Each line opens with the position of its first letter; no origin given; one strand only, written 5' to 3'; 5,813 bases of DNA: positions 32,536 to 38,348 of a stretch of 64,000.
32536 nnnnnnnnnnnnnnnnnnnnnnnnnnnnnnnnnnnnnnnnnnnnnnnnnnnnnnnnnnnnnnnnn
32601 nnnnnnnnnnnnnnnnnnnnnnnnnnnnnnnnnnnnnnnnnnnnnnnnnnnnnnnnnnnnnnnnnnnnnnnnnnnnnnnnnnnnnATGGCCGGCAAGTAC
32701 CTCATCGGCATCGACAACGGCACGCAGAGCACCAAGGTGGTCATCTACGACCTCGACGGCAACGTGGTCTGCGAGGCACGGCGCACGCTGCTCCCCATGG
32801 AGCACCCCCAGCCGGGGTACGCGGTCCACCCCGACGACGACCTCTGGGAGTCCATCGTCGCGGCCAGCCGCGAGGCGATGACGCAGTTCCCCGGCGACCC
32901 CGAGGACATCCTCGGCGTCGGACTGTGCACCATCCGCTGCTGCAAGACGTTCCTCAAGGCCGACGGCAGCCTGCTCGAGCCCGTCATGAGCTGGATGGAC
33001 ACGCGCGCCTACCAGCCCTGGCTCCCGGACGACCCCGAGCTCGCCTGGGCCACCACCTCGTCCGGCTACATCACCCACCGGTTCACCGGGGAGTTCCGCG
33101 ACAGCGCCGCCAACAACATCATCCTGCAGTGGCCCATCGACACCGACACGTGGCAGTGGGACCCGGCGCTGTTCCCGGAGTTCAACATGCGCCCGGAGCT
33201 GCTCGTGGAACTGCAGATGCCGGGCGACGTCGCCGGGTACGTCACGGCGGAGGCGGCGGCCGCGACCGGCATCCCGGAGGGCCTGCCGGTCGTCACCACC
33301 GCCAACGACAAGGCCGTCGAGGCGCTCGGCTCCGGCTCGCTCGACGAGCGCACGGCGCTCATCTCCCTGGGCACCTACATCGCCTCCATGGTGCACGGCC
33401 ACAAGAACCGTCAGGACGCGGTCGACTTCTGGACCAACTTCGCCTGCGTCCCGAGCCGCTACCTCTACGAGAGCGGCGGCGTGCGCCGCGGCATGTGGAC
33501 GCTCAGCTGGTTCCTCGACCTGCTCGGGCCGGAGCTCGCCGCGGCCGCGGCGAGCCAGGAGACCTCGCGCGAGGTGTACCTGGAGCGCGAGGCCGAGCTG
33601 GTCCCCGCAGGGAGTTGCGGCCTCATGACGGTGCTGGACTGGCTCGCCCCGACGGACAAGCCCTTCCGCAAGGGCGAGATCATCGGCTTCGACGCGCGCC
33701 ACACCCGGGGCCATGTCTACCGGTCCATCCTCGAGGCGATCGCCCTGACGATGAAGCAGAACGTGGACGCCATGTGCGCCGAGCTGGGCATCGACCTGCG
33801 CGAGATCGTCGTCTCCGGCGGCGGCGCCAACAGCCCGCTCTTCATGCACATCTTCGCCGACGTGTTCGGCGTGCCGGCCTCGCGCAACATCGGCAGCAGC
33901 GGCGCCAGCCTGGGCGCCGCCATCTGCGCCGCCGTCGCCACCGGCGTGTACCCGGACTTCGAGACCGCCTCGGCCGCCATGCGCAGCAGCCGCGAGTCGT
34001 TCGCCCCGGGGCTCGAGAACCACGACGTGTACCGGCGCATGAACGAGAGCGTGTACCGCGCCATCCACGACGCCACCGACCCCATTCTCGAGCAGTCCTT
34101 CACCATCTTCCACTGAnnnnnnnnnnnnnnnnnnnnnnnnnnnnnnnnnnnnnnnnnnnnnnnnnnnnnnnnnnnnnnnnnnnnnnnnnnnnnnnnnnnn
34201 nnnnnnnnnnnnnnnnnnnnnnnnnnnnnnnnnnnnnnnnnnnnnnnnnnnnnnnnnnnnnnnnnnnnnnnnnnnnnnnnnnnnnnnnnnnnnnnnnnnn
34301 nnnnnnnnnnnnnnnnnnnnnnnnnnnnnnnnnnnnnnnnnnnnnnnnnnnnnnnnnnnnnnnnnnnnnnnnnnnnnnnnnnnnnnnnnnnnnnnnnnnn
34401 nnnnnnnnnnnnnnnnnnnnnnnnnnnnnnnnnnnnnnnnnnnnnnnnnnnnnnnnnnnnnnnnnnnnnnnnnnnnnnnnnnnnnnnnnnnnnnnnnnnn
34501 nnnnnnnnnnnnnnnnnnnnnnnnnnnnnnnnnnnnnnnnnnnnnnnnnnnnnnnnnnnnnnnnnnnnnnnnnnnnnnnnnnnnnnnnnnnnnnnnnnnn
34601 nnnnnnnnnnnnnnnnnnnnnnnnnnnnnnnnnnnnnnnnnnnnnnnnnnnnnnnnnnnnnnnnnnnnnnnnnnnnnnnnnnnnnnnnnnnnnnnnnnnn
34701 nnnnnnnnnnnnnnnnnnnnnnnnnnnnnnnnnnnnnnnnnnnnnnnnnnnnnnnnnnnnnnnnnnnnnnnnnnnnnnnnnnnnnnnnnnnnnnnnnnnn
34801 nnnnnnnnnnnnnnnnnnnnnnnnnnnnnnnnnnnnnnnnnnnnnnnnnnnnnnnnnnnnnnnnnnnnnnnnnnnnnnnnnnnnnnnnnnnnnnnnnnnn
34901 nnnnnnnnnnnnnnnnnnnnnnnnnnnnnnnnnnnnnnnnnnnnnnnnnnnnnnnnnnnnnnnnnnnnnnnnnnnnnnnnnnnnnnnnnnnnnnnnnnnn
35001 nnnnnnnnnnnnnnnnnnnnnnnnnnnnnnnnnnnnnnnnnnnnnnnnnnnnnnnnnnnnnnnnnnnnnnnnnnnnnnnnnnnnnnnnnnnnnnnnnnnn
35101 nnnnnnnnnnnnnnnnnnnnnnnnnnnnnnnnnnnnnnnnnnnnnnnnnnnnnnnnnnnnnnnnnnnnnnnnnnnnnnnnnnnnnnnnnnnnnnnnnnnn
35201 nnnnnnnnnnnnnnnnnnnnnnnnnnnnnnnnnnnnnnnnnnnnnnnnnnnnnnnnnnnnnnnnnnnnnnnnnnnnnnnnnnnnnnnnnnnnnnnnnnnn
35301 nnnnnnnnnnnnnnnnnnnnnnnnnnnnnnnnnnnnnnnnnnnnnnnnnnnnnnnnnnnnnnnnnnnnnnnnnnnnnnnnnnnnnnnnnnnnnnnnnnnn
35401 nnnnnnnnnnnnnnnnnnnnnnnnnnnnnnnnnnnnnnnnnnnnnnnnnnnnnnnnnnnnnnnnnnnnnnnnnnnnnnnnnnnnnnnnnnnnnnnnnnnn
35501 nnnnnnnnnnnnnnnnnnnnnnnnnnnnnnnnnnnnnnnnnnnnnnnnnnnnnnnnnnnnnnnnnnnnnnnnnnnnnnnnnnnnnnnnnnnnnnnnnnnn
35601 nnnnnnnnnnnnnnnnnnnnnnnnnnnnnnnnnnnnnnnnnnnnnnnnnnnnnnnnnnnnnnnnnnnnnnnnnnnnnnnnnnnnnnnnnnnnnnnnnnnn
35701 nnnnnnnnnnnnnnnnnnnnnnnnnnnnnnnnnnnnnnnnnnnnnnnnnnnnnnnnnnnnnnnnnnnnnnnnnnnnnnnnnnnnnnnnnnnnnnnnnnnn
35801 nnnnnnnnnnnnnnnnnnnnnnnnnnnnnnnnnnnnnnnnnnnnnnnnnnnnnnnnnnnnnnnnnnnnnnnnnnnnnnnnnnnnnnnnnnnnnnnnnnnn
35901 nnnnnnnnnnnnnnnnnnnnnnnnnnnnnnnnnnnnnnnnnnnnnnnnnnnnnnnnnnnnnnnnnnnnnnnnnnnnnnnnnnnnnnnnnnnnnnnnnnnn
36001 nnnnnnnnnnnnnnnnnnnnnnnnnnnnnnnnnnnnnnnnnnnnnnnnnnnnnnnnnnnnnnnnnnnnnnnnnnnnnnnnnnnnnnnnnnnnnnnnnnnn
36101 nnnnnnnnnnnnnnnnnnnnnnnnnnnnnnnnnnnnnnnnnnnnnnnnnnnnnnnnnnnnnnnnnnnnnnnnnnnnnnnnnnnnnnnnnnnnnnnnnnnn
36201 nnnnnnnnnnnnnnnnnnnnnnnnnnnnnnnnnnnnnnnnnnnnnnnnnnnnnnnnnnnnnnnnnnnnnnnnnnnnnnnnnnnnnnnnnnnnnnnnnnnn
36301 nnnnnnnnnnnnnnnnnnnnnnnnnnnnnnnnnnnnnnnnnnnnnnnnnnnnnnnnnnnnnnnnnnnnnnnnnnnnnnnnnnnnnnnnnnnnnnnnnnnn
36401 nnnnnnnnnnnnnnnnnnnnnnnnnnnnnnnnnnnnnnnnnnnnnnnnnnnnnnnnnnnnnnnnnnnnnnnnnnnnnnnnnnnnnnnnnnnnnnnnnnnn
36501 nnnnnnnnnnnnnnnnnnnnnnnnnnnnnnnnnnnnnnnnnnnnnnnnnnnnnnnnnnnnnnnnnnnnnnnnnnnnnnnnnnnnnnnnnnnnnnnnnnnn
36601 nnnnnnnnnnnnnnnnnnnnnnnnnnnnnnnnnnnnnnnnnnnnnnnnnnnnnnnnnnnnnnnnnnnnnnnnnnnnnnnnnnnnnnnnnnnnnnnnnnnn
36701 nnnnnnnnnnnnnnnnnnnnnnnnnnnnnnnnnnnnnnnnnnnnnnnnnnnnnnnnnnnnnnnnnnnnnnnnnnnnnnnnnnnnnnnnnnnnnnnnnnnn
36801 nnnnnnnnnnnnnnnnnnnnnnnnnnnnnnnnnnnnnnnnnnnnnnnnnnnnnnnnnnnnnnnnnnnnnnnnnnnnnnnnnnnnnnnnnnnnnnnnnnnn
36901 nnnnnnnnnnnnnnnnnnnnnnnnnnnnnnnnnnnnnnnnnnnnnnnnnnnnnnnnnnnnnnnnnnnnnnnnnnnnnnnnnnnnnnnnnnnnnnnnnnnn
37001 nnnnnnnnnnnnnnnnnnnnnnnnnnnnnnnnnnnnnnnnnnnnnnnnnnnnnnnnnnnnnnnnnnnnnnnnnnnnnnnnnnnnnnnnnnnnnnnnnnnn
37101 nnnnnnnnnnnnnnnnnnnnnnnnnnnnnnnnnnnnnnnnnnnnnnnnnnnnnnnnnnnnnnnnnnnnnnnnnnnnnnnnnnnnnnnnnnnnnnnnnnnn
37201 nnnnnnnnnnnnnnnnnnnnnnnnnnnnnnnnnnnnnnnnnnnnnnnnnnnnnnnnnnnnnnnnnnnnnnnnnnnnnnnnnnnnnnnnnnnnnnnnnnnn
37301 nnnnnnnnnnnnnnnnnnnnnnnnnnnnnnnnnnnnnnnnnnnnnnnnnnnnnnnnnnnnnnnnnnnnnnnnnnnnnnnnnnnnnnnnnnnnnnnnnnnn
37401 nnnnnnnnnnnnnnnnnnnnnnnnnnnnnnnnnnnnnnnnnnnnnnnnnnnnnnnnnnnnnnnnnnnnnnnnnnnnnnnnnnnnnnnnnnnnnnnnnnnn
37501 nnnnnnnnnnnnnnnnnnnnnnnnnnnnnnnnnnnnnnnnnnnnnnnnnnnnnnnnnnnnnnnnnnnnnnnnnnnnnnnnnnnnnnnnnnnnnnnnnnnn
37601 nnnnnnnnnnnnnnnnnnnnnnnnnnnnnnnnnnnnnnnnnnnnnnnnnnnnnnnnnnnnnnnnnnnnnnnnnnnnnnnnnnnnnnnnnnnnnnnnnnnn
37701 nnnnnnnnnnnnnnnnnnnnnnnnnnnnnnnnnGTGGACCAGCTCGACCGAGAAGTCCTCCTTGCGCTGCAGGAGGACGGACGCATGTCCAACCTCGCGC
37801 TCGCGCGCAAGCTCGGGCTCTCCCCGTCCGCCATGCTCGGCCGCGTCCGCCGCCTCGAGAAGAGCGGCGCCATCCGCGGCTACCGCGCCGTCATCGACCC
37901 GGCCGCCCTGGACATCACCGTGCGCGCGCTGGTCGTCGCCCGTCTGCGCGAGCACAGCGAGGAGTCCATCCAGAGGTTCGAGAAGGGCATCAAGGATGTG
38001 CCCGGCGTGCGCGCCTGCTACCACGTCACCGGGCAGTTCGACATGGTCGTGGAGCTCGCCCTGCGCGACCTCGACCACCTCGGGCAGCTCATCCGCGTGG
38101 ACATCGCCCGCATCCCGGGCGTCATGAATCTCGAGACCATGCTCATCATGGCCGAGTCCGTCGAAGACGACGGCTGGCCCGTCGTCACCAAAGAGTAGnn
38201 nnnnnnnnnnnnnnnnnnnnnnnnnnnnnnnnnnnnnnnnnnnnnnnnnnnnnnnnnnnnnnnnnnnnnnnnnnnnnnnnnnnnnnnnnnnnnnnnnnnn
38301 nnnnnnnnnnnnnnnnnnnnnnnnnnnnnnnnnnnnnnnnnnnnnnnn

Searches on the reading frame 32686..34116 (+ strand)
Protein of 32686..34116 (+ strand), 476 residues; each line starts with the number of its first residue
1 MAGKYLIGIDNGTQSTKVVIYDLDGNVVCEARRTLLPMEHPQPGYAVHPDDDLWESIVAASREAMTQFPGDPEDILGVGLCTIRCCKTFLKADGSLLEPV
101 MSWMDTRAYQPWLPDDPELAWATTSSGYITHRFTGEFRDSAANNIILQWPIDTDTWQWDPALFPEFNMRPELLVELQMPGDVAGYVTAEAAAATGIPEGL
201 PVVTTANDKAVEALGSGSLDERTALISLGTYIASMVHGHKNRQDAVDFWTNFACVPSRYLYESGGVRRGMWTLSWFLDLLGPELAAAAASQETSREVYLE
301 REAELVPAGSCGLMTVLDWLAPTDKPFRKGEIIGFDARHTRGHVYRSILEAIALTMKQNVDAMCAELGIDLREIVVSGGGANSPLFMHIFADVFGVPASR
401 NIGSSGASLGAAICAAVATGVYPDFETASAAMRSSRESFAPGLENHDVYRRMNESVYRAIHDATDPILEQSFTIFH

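Call 11: search_protein_families(library=pfam, proteins=[window:32686-34116:+])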
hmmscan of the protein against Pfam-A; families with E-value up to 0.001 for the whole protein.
window:32686-34116:+ (476 aa): 3 families
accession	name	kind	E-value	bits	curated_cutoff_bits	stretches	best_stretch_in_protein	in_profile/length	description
PF02782.22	FGGY_C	-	5e-27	95.4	27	1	225-418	2-197/198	FGGY family of carbohydrate kinases, C-terminal domain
PF00370.27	FGGY_N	-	3.9e-24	86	28.8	2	5-110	1-105/245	FGGY family of carbohydrate kinases, N-terminal domain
PF01869.26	BcrAD_BadFG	-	2.8e-05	24.2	31.5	0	7-35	1-29/271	BadF/BadG/BcrA/BcrD ATPase family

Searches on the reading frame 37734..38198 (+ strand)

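Call 11: search_protein_families(library=pfam, proteins=[window:37734-38198:+])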
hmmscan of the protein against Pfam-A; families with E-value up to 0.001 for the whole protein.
window:37734-38198:+ (154 aa): 6 families
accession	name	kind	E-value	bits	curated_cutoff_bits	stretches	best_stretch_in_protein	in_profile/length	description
PF01037.27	AsnC_trans_reg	-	1e-17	64.2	25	1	75-140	9-72/73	Lrp/AsnC ligand binding domain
PF13412.12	HTH_24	-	1.5e-15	56.9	21.9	1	1-48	1-48/48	Winged helix-turn-helix DNA-binding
PF13404.12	HTH_AsnC-type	-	5.3e-15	55.4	27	1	1-42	1-42/42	AsnC-type helix-turn-helix domain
PF01047.28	MarR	-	2.4e-06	27.7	24.6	1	8-48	8-48/59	MarR family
PF12840.13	HTH_20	-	0.00033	21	27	1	6-48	7-49/51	Helix-turn-helix domain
PF22451.2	NirdL-like_HTH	-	0.00099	19.1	27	0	22-48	21-47/47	Siroheme decarboxylase NirDL-like HTH domain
